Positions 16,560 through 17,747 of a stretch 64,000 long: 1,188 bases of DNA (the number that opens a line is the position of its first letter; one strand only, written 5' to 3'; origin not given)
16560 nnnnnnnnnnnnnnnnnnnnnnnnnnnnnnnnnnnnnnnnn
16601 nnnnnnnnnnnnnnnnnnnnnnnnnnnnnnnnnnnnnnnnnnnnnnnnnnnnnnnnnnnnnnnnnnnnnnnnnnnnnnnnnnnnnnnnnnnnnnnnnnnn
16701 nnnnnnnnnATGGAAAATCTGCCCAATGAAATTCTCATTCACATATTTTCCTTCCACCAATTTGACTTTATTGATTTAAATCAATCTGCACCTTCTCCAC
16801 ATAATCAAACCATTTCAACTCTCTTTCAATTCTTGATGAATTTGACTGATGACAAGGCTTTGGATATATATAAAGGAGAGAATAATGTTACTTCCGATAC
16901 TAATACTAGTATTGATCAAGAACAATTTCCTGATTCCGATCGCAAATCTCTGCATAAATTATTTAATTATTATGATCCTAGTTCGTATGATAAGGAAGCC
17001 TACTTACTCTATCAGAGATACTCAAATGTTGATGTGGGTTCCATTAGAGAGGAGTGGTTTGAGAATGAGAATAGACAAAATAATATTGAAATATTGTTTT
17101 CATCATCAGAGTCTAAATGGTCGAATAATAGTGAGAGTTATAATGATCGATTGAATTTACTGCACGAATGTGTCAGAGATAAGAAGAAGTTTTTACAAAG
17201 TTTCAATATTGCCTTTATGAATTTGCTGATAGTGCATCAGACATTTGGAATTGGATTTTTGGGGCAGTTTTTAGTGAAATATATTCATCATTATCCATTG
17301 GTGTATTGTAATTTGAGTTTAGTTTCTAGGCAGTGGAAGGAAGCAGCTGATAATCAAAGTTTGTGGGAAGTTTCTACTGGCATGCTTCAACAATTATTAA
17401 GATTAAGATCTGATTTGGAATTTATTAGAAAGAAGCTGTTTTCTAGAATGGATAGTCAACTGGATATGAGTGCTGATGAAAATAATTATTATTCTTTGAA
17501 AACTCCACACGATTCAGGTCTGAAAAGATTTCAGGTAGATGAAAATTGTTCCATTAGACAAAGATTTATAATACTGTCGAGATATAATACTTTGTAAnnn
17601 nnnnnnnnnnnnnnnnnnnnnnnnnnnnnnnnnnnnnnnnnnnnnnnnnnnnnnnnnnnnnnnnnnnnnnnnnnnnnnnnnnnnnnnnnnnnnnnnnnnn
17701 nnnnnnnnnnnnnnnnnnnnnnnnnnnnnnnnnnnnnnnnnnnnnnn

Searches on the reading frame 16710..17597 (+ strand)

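Call 14: search_protein_families(library=pfam, proteins=[window:16710-17597:+], max_evalue=0.001)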
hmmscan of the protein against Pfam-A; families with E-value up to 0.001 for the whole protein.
window:16710-17597:+ (295 aa): 2 families
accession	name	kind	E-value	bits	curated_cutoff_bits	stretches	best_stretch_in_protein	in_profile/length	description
PF12937.12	F-box-like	-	6.4e-10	39.1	24.3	1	200-219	22-41/47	F-box-like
PF00646.38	F-box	-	6.7e-07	29.4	20.5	0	199-220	21-42/43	F-box domain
